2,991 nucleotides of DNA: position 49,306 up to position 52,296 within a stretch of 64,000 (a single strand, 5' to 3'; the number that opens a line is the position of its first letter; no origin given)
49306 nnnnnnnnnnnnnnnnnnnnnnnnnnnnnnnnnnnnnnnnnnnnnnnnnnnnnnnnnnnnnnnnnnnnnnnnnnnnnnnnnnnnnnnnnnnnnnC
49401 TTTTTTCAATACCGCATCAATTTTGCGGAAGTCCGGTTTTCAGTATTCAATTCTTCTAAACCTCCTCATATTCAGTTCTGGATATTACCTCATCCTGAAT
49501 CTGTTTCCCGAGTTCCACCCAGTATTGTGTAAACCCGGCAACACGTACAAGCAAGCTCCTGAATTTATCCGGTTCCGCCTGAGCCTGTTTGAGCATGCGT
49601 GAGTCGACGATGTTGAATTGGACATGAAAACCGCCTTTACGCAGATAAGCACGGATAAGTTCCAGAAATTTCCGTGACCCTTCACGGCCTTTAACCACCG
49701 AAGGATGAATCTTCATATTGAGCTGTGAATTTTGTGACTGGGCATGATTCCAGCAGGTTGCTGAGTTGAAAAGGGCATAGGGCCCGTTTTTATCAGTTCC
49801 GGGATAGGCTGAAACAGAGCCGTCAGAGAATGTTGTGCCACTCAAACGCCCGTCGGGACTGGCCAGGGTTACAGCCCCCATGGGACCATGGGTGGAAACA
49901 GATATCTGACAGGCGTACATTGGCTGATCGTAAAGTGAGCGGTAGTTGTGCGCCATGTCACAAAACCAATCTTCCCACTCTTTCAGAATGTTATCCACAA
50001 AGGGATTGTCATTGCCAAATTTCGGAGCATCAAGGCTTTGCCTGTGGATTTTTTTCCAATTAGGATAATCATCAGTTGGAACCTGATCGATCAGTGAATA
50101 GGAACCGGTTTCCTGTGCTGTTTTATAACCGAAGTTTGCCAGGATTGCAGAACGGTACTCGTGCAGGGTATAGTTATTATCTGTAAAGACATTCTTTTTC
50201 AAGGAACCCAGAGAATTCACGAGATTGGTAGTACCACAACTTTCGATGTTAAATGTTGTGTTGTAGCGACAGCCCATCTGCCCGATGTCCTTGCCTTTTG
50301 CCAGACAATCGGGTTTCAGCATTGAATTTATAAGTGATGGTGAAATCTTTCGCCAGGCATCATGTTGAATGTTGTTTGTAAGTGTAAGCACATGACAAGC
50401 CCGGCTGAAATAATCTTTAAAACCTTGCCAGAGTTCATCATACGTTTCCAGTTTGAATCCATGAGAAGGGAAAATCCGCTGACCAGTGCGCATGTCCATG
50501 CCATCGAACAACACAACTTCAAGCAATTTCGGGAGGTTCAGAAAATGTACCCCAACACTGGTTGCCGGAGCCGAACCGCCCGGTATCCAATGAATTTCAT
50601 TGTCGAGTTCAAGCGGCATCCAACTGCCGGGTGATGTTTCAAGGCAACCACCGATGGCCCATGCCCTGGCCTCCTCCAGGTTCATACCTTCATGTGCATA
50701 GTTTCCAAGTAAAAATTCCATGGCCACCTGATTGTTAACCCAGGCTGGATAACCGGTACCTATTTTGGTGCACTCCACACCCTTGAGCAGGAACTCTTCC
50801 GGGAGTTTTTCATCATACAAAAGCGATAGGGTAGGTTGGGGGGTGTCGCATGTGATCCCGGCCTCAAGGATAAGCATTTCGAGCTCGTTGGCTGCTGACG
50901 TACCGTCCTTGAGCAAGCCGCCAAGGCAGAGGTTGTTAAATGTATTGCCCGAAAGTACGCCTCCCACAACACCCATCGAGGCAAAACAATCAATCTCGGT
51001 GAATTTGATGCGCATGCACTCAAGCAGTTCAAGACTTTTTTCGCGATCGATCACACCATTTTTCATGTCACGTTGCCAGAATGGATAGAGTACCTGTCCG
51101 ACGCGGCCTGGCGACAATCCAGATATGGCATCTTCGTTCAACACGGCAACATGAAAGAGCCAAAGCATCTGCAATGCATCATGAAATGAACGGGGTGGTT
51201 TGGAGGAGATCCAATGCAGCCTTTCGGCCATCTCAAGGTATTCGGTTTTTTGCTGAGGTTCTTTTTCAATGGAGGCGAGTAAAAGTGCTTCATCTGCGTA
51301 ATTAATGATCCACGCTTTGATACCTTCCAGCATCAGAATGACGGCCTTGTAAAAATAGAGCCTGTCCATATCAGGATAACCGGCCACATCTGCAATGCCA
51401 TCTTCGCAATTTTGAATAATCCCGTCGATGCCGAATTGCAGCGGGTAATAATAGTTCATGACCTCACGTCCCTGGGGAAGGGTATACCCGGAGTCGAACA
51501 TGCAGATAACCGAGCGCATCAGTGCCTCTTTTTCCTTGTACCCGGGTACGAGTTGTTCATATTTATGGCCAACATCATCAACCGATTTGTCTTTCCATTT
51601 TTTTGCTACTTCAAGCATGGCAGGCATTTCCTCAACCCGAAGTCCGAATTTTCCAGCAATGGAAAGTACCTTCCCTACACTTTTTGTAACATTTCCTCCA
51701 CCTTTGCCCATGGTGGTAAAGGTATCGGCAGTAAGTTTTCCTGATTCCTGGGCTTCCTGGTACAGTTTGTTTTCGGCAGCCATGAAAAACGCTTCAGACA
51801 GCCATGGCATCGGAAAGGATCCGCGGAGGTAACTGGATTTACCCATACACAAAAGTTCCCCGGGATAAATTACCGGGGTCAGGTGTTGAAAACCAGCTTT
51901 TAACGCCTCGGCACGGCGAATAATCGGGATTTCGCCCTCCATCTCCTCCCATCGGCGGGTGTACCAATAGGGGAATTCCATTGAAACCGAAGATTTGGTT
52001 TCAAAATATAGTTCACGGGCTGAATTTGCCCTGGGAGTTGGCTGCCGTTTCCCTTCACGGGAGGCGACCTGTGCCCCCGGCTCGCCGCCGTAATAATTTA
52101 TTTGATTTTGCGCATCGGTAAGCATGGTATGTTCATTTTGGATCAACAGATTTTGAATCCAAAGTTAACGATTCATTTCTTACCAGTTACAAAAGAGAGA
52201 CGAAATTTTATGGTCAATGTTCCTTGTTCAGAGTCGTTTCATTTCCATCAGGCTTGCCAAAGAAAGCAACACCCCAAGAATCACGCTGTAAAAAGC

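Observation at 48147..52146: Complete hpdBCA-type glycyl-radical decarboxylase operon with HPAD active-site residues, in a Bacteroidota context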

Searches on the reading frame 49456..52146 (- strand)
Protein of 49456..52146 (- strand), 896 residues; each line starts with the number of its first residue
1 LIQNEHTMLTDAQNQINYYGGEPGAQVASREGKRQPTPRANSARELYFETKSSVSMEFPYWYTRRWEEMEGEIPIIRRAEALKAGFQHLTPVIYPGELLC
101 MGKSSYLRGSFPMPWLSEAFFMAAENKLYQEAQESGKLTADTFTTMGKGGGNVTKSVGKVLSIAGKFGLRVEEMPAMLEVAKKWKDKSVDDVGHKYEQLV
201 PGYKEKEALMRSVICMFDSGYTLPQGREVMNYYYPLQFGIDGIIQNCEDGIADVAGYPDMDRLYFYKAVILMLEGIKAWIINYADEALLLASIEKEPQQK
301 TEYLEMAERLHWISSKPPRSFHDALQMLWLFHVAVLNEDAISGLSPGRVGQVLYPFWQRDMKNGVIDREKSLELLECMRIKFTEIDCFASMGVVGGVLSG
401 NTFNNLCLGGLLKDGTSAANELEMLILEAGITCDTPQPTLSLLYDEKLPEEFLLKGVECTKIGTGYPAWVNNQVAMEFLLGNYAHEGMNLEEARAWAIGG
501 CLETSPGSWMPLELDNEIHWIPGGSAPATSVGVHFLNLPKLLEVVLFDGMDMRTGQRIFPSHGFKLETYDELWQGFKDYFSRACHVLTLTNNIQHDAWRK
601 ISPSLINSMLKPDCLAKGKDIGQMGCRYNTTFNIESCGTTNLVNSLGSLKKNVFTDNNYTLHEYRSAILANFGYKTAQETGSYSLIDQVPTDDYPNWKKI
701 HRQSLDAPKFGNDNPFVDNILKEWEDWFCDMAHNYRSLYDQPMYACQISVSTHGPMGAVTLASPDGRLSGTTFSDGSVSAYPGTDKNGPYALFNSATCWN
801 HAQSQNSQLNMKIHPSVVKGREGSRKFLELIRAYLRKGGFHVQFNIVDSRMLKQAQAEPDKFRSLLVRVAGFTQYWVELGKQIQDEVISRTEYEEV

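Call 3: search_solved_structures(query=window:49456-52146:-, show_alignments=2)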
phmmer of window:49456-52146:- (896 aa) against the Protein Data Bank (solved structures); distinct sequences matched with E-value up to 0.001: 36.
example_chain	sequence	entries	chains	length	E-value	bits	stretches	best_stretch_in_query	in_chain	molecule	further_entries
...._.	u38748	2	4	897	0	1025.1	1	43-894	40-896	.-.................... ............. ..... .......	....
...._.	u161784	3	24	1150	1e-97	331.5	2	238-894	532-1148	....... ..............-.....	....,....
1r8w_A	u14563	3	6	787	1.1e-84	288.3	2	175-676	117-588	glycerol dehydratase | B12-independent glycerol dehydratase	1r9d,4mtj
5i2a_A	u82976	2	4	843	2.9e-83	283.6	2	224-675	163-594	Diol-dehydratase | Diol dehydratase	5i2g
8id1_A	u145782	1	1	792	2e-82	280.9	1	224-893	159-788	Formate C-acetyltransferase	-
8iof_A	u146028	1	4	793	5.6e-82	279.4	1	177-894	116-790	Benzylsuccinate synthase alpha subunit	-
5a0z_A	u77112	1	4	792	1.1e-81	278.4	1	238-894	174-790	CHOLINE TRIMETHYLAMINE LYASE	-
5a0u_A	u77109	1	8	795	1.1e-81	278.4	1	238-894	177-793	CHOLINE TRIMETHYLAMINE LYASE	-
6vxc_A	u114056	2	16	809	1.5e-81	278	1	282-892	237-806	Trans-4-hydroxy-L-proline dehydratase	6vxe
8id0_A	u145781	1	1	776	3.7e-80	273.4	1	224-894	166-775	formate C-acetyltransferase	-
7e7l_A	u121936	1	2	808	6.8e-80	272.5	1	238-892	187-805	Hydroxyphenylacetic acid decarboxylase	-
8yjo_A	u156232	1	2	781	1.3e-76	261.6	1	262-893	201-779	Probable dehydratase PflD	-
9ht9_A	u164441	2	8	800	2.9e-76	260.4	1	252-891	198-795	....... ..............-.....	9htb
9r0v_A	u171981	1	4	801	2.9e-76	260.4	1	252-891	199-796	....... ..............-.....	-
6vue_A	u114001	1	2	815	3.2e-76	260.3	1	252-891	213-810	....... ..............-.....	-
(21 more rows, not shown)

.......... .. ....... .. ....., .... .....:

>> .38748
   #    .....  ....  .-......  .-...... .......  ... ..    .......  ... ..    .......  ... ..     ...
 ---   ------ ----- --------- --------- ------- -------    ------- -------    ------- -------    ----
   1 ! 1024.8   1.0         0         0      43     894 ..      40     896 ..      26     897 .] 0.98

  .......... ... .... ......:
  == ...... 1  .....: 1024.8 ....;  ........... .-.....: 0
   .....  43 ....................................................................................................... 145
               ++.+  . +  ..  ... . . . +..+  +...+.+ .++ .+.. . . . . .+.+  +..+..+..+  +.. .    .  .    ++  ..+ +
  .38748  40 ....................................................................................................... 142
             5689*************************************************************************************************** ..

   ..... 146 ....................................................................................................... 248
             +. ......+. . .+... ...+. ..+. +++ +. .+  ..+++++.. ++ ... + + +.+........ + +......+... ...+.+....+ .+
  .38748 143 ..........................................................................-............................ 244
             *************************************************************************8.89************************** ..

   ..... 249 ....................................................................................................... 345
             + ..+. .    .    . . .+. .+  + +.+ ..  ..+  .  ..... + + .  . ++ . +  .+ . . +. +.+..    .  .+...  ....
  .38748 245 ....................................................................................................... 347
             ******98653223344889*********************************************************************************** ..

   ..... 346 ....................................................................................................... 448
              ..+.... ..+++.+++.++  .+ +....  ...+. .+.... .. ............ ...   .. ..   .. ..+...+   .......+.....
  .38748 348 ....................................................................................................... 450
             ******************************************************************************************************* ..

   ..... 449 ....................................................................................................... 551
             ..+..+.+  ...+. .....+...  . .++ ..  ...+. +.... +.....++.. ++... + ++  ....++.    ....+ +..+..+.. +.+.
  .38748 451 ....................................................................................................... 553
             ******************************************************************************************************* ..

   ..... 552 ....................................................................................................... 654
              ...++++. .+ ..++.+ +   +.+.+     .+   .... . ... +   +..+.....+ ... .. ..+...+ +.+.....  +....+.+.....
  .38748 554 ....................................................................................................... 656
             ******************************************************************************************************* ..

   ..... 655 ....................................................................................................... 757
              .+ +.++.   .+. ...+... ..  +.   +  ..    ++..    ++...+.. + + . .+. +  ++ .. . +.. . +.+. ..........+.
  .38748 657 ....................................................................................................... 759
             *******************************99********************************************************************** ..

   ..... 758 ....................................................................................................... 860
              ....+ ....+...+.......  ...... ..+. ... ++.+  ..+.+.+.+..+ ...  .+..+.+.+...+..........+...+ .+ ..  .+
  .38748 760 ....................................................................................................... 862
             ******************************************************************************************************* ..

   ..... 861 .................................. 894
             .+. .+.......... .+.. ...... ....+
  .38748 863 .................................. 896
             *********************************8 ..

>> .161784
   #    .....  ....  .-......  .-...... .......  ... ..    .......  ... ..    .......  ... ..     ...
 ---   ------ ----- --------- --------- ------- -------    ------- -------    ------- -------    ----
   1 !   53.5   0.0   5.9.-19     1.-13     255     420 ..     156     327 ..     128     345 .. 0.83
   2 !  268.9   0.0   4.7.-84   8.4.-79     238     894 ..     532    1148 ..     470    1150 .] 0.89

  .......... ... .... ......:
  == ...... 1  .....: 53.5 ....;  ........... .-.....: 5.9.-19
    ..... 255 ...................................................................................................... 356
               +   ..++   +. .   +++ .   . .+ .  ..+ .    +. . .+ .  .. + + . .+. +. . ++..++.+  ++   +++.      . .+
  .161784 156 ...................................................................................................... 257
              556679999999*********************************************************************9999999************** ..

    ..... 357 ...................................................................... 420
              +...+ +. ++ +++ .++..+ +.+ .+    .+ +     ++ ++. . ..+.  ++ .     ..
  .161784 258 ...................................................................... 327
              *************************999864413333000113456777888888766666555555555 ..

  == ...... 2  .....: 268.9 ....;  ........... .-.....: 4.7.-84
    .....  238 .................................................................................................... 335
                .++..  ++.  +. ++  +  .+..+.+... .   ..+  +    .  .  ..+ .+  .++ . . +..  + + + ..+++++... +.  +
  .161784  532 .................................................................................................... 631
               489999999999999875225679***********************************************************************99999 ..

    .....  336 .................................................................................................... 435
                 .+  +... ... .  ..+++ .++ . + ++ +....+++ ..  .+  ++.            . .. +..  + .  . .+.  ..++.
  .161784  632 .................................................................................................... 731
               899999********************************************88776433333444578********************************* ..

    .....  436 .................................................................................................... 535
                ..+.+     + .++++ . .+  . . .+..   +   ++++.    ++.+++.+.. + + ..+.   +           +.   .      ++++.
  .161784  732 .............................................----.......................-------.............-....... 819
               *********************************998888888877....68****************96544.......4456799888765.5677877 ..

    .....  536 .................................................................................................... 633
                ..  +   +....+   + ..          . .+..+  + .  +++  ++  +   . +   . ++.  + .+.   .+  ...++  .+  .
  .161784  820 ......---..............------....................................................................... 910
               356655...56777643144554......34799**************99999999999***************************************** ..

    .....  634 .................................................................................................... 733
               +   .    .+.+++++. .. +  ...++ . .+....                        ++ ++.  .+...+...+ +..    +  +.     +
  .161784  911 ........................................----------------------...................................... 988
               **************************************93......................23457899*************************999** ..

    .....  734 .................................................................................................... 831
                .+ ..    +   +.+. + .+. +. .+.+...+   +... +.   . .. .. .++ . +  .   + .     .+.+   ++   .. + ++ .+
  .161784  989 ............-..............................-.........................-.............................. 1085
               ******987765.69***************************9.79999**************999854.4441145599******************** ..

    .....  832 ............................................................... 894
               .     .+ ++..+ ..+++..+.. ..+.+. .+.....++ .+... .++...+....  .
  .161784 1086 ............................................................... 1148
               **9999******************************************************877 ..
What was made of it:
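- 49456..52125 (-): hpdB: HPAD large (catalytic, glycyl-radical) subunit, 889 aa from the ATG at 52125. The ORF track extends to a TTG at 52146. Matches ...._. at 1025 bits over q43-894 (call 3).
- Full-length match to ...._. at 1025 bits; the next-best GRE scores 331 (call 3). AAD (7e7l) is a hit at 272 bits (call 3).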

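Call 5: search_protein_families(library=pfam, proteins=[window:49456-52146:-])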
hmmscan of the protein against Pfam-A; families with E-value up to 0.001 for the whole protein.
window:49456-52146:- (896 aa): 2 families
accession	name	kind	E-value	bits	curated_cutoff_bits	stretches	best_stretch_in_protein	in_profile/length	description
PF02901.20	PFL-like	-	3.6e-134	449.3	24.3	1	38-757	3-647/647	Pyruvate formate lyase-like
PF01228.26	Gly_radical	-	6.9e-25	88.1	22.2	1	777-877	4-106/106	Glycine radical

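Call 6: search_protein_families(library=ncbifam, proteins=[window:49456-52146:-])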
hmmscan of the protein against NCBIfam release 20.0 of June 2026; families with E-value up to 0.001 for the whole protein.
window:49456-52146:- (896 aa): 12 families
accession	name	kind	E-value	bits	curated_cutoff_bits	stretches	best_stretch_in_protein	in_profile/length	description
NF033715.1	glycyl_HPDL_Lrg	equivalog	0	1453.2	1150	1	8-895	7-901/901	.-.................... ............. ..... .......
NF033718.1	indole_decarb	equivalog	2.8e-220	733.8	1100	1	27-894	21-867/868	indoleacetate decarboxylase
TIGR01774.1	PFL2-3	subfamily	9.6e-120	401.1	678.2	1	179-893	115-784/786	formate C-acetyltransferase/glycerol dehydratase family glycyl radical enzyme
NF043068.1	glycl_HYPD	equivalog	3.2e-107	359.5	1100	1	267-893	197-782/784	trans-4-hydroxy-L-proline dehydratase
TIGR04394.1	choline_CutC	equivalog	6.6e-99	332.5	1050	2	236-675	169-592/789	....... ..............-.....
NF048011.1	SfplDhtHpsGDes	equivalog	3.8e-98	329.8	1000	1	228-894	186-820/821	(2S)-3-sulfopropanediol dehydratase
NF048009.1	SfplDhtHpfGKleb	equivalog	9.4e-93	311.8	1000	1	172-893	132-822/824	(2S)-3-sulfopropanediol dehydratase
NF007437.0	PRK09983.1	equivalog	2.1e-92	310.5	1109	1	225-893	154-763/765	formate C-acetyltransferase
TIGR01255.1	pyr_form_ly_1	equivalog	2.9e-24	85.6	994.2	2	706-894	547-742/744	formate C-acetyltransferase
NF038360.1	rad_fix_GrcA3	exception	1.2e-14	54.1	158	1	827-895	9-77/78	autonomous glycyl radical cofactor GrcA3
NF008341.1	PRK11127.1-1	equivalog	7.2e-09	35.5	145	1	836-893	20-77/80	autonomous glycyl radical cofactor GrcA2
TIGR04365.1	spare_glycyl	equivalog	2.7e-06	27.6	170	1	837-892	67-122/126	autonomous glycyl radical cofactor GrcA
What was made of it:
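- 49456..52125 (-): NF033715 scores 1453 against a cut-off of 1150 (call 6).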

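Call 13: find_related_loci(query=window:49456-52146:-, collection=genome_contigs, flank=8000)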
Query window:49456-52146:- (896 aa) in genome_contigs; peptide patterns used: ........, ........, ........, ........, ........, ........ (x = any residue, [..] = any of these).
63 stretches matched a pattern; 47 encode a relative of the query (tblastn E <= 1e-3); 44 distinct loci.
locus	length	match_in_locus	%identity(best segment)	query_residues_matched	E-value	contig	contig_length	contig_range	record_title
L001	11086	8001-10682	93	3-896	0e+0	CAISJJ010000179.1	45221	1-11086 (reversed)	MAG: uncultured Bacteroidales bacterium isolate Ja1_bin-1976 genome assembly, contig: bin-1976:179/547, whole genome sho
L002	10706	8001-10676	93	5-896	0e+0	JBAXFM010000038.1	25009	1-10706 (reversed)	MAG: Bacteroidota bacterium isolate ELA271 MAG271_38, whole genome shotgun sequence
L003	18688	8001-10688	91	1-896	0e+0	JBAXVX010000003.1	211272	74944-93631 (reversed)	MAG: Bacteroidota bacterium isolate ELA698 MAG698_3, whole genome shotgun sequence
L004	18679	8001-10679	91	4-896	0e+0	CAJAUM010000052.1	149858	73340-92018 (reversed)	MAG: uncultured Bacteroidales bacterium isolate Loc090907-6m_bin-511 genome assembly, contig: bin-511:052/155, whole gen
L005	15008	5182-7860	91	4-896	0e+0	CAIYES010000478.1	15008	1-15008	MAG: uncultured Bacteroidales bacterium isolate Kiruna2_bin-1621 genome assembly, contig: bin-1621:478/574, whole genome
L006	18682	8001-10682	90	3-896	0e+0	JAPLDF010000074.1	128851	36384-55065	MAG: Bacteroidetes bacterium isolate LacPavin_0419_WC70L_MAG_48_58 LacPavin_0419_WC70L_scaffold_161916, whole genome sho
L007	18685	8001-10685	89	1-895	0e+0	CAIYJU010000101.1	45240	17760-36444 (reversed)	MAG: uncultured Bacteroidales bacterium isolate Ja1_bin-2221 genome assembly, contig: bin-2221:101/210, whole genome sho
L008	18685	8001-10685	88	1-895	0e+0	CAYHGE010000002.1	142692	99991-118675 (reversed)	MAG TPA_asm: uncultured Draconibacterium sp. isolate ERP119702_co1_334 genome assembly, contig: NODE_54_length_142692_co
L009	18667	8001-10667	87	8-896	0e+0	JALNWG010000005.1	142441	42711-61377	MAG: Bacteroidales bacterium isolate SO_2016_LW1 bin 64 scaffold00036_LW64-88_2016, whole genome shotgun sequence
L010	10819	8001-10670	86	7-896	0e+0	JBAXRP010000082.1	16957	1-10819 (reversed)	MAG: Bacteroidota bacterium isolate ELA586 MAG586_82, whole genome shotgun sequence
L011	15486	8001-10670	85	7-896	0e+0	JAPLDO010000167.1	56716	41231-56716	MAG: Bacteroidetes bacterium isolate LacPavin_0920_WC90_MAG_43_10 LacPavin_0920_WC90_scaffold_398110, whole genome shotg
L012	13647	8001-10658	86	11-896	0e+0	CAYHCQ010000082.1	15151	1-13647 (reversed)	MAG TPA_asm: uncultured Prolixibacteraceae bacterium isolate ERP119702_co1_129 genome assembly, contig: NODE_4710_length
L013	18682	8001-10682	84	3-896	0e+0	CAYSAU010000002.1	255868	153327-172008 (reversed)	MAG TPA_asm: uncultured Prolixibacteraceae bacterium isolate SRP278314_co2_362 genome assembly, contig: NODE_53_length_2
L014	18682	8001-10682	84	3-896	0e+0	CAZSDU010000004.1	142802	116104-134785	MAG TPA_asm: uncultured Prolixibacteraceae bacterium isolate SRP278314_co1_191 genome assembly, contig: NODE_108_length_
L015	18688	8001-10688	84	1-896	0e+0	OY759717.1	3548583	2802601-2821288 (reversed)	MAG: Bacteroidales bacterium isolate 1994922c-57ad-4284-af65-a097e7e7ad8c genome assembly, chromosome: 1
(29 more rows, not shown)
